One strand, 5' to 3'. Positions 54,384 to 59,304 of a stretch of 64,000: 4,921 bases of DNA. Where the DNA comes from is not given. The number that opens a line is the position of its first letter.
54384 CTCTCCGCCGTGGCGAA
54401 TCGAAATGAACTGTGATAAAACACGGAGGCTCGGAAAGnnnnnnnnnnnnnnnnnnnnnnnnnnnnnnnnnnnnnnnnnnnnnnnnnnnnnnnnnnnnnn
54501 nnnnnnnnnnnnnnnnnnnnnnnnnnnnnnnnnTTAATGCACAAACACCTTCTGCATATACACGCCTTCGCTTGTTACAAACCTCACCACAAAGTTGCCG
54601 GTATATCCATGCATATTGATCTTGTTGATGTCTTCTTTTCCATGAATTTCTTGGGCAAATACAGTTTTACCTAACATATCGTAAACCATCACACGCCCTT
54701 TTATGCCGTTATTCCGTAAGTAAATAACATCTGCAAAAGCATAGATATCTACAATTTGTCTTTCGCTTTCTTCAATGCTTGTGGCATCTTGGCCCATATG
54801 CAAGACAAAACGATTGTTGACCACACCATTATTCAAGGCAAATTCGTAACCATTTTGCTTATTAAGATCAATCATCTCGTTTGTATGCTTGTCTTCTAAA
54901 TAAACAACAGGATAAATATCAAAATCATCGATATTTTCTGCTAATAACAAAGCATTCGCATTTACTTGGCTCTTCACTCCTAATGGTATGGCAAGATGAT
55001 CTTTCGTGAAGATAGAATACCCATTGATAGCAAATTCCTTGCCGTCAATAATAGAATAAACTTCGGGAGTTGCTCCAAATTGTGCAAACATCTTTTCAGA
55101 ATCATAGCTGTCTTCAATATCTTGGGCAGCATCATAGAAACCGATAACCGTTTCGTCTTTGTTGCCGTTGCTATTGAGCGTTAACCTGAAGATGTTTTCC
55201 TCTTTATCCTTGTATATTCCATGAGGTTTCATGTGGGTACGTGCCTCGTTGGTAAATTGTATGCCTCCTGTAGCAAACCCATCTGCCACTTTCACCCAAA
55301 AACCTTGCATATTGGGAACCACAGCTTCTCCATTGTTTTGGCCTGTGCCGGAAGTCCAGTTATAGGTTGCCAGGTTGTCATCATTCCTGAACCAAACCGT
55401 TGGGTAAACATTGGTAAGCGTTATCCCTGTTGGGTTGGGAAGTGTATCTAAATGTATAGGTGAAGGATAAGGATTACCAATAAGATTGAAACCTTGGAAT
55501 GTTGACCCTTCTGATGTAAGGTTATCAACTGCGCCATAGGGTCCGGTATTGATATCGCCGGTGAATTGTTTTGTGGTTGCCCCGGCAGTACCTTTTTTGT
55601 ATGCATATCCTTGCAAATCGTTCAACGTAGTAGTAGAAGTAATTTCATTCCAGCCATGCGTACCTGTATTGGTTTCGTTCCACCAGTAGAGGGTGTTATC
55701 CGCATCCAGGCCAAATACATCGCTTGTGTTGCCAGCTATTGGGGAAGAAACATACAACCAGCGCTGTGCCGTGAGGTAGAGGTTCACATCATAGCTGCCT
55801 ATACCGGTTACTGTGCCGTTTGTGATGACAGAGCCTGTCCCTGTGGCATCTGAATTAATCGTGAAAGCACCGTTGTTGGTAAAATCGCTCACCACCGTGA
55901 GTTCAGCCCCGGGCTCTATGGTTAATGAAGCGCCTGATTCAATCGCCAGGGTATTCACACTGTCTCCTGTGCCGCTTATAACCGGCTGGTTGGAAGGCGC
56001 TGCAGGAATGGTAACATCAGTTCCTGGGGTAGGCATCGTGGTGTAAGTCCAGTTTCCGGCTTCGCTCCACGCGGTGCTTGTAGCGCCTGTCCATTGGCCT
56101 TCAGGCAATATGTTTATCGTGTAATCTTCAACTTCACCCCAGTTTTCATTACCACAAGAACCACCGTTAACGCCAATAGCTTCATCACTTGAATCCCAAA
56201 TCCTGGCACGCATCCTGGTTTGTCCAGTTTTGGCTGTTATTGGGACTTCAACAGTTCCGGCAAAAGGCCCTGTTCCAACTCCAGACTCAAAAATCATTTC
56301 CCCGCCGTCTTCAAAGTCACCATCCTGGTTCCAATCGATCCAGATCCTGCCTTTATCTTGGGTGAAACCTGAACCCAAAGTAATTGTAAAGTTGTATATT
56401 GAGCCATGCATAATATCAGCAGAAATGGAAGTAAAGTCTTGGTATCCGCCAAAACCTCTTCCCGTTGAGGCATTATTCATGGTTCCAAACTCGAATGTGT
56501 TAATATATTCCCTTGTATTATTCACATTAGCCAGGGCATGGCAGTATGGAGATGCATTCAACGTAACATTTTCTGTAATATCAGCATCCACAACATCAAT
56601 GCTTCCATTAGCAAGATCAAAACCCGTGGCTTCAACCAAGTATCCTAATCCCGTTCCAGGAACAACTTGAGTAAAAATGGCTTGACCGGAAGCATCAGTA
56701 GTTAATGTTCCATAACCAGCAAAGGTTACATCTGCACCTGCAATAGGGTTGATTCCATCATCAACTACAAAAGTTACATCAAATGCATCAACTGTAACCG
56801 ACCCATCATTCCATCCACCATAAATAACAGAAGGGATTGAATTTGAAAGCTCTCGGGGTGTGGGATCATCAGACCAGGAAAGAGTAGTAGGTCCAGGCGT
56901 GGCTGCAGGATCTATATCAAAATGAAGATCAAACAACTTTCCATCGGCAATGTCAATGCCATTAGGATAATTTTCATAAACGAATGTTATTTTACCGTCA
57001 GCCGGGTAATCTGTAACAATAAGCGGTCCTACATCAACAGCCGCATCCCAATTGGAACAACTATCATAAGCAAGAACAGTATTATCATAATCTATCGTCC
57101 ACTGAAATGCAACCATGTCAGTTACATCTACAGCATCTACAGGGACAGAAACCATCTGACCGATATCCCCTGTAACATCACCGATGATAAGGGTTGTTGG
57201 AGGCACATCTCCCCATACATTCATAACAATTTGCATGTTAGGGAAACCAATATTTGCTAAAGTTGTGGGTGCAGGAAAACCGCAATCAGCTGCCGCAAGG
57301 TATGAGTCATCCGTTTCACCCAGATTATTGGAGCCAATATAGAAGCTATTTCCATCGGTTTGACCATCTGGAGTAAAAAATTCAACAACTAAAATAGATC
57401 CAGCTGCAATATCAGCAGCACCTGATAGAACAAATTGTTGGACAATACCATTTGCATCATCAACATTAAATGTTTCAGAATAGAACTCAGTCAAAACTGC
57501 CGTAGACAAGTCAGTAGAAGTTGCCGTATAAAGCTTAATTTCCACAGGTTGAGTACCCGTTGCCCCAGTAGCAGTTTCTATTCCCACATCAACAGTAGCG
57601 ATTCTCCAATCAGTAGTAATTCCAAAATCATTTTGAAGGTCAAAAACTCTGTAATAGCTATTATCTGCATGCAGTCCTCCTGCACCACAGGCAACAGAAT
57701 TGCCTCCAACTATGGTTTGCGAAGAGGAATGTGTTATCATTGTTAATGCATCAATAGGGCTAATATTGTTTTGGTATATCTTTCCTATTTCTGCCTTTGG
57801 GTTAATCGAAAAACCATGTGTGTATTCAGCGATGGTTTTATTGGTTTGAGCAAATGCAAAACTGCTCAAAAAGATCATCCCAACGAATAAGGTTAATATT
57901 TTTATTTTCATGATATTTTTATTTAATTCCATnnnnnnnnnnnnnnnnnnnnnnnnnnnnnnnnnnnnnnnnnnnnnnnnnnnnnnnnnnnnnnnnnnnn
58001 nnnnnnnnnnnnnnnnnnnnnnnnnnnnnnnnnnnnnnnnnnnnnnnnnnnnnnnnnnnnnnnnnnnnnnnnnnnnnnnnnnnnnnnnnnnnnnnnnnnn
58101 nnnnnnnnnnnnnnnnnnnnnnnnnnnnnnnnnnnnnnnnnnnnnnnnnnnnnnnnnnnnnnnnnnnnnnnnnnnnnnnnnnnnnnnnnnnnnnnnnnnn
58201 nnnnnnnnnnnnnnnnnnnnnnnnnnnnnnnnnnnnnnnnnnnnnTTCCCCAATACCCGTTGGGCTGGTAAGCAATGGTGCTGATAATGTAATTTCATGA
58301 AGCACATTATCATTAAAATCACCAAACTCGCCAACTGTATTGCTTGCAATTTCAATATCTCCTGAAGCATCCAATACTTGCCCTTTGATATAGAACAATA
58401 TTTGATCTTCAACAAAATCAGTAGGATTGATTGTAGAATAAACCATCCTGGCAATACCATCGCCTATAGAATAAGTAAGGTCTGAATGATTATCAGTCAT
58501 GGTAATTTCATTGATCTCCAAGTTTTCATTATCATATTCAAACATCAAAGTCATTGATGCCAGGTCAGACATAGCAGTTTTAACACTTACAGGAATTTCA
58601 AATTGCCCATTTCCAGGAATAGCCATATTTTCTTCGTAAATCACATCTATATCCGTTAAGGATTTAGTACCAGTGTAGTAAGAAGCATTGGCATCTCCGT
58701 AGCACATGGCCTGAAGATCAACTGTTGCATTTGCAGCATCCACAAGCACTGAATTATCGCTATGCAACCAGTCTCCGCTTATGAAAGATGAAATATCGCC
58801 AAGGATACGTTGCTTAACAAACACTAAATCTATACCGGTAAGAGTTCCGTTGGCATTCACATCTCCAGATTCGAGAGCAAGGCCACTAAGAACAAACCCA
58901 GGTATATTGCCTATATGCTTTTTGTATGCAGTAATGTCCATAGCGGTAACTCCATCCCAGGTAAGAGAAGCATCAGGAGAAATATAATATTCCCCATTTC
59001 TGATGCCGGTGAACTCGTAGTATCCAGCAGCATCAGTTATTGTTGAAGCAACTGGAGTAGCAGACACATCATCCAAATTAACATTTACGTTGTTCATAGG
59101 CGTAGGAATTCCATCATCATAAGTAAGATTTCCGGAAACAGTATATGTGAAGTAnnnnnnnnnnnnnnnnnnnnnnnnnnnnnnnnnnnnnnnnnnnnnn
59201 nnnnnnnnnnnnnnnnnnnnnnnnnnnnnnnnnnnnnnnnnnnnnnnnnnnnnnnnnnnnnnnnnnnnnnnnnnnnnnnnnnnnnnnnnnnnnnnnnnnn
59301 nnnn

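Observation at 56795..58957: Cohesin- and dockerin-like modules in adjacent T9SS cargo proteins without glycoside hydrolases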

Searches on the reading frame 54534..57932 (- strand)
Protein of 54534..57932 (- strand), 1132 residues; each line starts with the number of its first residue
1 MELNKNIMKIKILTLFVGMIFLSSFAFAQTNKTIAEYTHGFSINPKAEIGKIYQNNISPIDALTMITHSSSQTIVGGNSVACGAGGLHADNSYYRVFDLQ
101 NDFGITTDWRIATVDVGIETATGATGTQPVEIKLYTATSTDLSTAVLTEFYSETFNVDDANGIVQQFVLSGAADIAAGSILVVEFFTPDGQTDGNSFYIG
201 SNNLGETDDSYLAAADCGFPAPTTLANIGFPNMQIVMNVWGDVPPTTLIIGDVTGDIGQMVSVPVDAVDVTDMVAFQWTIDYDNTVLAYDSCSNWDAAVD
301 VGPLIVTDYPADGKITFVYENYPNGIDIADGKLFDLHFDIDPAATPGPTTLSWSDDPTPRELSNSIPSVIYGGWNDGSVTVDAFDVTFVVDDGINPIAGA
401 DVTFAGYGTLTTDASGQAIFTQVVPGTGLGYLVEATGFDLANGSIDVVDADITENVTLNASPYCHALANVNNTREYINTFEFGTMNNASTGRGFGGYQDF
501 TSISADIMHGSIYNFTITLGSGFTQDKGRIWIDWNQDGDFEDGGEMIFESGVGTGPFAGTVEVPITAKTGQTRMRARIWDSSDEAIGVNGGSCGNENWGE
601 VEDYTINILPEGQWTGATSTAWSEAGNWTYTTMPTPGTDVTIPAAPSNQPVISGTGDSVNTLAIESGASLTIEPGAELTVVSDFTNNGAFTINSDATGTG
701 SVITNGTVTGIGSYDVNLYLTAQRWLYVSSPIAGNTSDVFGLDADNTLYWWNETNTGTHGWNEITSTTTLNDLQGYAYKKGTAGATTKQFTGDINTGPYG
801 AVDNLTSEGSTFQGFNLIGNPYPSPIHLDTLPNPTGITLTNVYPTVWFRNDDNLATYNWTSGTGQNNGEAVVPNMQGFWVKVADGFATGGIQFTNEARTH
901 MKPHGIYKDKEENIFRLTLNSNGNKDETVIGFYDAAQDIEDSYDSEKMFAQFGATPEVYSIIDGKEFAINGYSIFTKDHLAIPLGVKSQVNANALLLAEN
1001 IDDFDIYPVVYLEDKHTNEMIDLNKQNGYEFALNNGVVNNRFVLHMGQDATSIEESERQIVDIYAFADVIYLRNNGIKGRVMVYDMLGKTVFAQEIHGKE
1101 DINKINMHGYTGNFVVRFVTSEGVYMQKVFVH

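Call 3: search_protein_families(library=pfam, proteins=[window:54534-57932:-], max_evalue=1)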
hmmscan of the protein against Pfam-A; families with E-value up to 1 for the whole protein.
window:54534-57932:- (1132 aa): 4 families
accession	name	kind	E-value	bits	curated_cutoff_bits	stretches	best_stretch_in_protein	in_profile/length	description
PF20009.4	GEVED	-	2.4e-19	70.3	24.4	1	529-607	3-78/78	GEVED domain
PF00963.24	Cohesin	-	1.3e-10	42.1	24.1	1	247-358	2-119/139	Cohesin domain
PF13620.12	CarboxypepD_reg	-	0.0086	16.8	32.3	1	389-453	6-76/82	Carboxypeptidase regulatory-like domain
PF18962.6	Por_Secre_tail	-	0.11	13.3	27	1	1076-1131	19-75/75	Secretion system C-terminal sorting domain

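Call 4: search_protein_families(library=ncbifam, proteins=[window:54534-57932:-], max_evalue=1)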
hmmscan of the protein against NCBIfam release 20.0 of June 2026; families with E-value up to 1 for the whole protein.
window:54534-57932:- (1132 aa): 3 families
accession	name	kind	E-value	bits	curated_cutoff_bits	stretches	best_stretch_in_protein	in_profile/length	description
NF047971.1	ThermolysLepto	equivalog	1.4e-11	43.3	1350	1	470-608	631-771/776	M4 family metalopeptidase thermolysin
TIGR04183.1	Por_Secre_tail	domain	3.2e-05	23.8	23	1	1071-1131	13-71/72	T9SS type A sorting domain-containing protein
NF033708.1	T9SS_Cterm_ChiA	domain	0.45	10.4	40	1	1080-1120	3-43/55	T9SS sorting signal type C domain-containing protein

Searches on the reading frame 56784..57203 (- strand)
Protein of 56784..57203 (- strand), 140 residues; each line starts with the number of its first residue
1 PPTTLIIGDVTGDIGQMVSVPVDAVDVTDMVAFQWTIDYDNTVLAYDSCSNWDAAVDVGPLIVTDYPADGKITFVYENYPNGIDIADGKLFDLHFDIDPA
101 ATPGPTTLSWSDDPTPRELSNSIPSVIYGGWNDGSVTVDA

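Call 13: search_solved_structures(query=window:56784-57203:-, max_evalue=10, show_alignments=2)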
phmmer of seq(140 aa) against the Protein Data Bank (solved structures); distinct sequences matched with E-value up to 10: 6.
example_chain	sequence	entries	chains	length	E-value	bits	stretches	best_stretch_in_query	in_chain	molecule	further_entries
5nrm_A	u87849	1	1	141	0.0007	23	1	5-116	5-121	Endoglucanase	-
5nrk_A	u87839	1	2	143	0.00072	22.9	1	5-116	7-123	Endoglucanase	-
1g1k_A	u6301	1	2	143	0.045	17.1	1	6-117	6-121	SCAFFOLDING PROTEIN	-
2vn5_A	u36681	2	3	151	0.06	16.7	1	5-117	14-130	SCAFFOLDING PROTEIN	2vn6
3l8q_A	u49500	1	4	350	0.41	14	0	5-46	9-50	Cellulosomal scaffoldin adaptor protein B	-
6d7y_B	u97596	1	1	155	1.8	11.9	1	51-101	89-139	immune protein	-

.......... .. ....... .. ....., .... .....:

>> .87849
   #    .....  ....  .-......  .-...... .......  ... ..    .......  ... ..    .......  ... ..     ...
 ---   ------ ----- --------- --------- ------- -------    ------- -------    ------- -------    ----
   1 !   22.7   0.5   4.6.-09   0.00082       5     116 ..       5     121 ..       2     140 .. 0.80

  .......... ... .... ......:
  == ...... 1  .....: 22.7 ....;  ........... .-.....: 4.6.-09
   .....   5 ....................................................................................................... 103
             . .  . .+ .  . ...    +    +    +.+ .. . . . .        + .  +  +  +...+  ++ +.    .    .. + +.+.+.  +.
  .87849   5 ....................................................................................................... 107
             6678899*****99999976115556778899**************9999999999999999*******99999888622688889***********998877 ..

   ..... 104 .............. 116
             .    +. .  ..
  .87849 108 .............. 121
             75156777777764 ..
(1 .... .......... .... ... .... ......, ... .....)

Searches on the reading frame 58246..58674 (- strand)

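Call 11: search_protein_families(library=pfam, proteins=[window:58246-58674:-], max_evalue=10)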
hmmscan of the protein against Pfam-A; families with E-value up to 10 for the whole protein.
seq(143 aa): 2 families
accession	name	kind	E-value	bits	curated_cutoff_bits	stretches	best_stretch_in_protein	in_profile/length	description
PF00963.24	Cohesin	-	1.5e-06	28.9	24.1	1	24-129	15-129/139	Cohesin domain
PF16343.11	DUF4973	-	0.056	13.9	27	1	3-69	18-80/129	Domain of unknown function (DUF4973)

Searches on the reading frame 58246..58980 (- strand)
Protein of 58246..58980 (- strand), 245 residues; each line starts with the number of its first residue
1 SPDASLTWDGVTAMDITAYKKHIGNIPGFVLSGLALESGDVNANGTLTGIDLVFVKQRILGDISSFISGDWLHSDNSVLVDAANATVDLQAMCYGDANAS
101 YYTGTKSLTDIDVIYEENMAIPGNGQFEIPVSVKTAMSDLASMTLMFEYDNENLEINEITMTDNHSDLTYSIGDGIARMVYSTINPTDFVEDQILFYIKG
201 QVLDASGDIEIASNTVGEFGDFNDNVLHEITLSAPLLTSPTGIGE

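Call 14: search_solved_structures(query=window:58246-58980:-, max_evalue=10, show_alignments=3)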
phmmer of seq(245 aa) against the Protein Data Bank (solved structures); distinct sequences matched with E-value up to 10: 12.
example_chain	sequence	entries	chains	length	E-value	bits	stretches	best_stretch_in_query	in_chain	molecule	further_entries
4uyq_B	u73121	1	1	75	0.011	18.8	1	38-66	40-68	Cellulosomal scaffoldin adaptor protein B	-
4uyp_B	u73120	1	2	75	0.012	18.8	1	39-66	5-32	Cellulosomal scaffoldin adaptor protein B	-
5nrm_B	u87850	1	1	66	0.13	15.3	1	38-72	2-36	DocCel5: Type I dockerin repeat domain from A. cellulolyticus family 5 endoglucanase WP_01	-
5nrk_B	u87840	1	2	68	0.28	14.2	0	38-70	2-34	DocCel5: Type I dockerin repeat domain from A. cellulolyticus family 5 endoglucanase WP_01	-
4dh2_B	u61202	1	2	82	0.31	14.1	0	39-70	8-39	Dockerin type 1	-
8x39_A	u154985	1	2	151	0.4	13.8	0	14-63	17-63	Serine protease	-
8x3a_A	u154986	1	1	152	0.44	13.6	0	14-63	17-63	Serine protease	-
3ul4_B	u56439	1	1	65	0.64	13.1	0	36-63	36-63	Cellulosome enzyme, dockerin type I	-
2ccl_B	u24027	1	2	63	1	12.4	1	38-63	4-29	ENDO-1,4-BETA-XYLANASE Y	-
7x4e_A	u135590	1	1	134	1.1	12.3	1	146-210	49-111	DNA sulfur modification protein DndE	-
1ohz_B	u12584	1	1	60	1.2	12.2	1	39-63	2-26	ENDO-1,4-BETA-XYLANASE Y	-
2auw_A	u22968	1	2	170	1.7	11.7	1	39-86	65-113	hypothetical protein NE0471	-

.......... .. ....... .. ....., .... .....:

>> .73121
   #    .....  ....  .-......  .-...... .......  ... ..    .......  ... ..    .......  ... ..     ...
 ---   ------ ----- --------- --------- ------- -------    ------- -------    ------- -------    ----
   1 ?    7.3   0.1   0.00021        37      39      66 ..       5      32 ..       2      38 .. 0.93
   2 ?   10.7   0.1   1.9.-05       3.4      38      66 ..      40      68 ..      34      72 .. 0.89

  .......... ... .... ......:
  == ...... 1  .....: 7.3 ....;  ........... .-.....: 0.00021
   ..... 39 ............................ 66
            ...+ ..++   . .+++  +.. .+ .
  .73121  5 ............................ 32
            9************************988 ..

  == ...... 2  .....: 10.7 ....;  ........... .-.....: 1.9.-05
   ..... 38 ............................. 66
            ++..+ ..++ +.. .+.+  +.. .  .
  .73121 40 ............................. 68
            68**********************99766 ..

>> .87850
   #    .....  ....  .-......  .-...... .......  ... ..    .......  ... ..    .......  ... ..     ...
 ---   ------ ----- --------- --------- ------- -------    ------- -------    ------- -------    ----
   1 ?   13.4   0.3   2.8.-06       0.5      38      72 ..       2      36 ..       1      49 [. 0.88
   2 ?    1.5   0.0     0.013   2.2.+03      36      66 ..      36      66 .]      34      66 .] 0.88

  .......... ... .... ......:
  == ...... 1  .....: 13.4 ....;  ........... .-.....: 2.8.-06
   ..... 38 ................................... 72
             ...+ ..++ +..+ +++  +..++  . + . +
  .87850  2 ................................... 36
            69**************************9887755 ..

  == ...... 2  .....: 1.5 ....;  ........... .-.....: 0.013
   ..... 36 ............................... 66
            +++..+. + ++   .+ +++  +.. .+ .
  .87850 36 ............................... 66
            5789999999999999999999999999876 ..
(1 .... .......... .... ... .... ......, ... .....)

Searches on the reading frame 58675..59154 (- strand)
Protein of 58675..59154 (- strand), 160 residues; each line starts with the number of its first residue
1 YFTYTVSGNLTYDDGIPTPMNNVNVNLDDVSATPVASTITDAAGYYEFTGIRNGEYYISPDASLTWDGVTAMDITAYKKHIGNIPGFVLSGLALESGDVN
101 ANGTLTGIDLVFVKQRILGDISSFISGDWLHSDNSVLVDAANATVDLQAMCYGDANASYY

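Call 11: search_protein_families(library=pfam, proteins=[window:58675-59154:-], max_evalue=10)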
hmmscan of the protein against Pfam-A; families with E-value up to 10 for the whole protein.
seq(160 aa): 9 families
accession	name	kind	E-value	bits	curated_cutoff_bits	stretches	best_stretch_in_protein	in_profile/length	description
PF17210.9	SdrD_B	-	1.2e-08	35.6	29.7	1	17-62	21-66/112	SdrD B-like domain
PF13620.12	CarboxypepD_reg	-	2.3e-07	31.5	32.3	1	5-59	1-53/82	Carboxypeptidase regulatory-like domain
PF00404.24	Dockerin_1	-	1.3e-06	29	22.9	1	69-118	10-57/57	Dockerin type I domain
PF17802.7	SpaA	-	0.0078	16.8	23.1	1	19-58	15-56/91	Prealbumin-like fold domain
PF11974.14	bMG3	-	0.022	15.1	34.9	1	18-51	26-59/103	Bacterial alpha-2-macroglobulin MG3 domain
PF13715.12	CarbopepD_reg_2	-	0.047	14.2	32.2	1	18-58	12-48/88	CarboxypepD_reg-like domain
PF00775.27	Dioxygenase_C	-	0.099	12.5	27.3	1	36-62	76-102/182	Dioxygenase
PF08400.16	phage_tail_N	-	0.11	13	26.6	1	5-77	4-78/134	Prophage tail fibre N-terminal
PF09619.16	YscW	-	0.14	13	22.6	1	5-40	5-41/107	Type III secretion system lipoprotein chaperone (YscW)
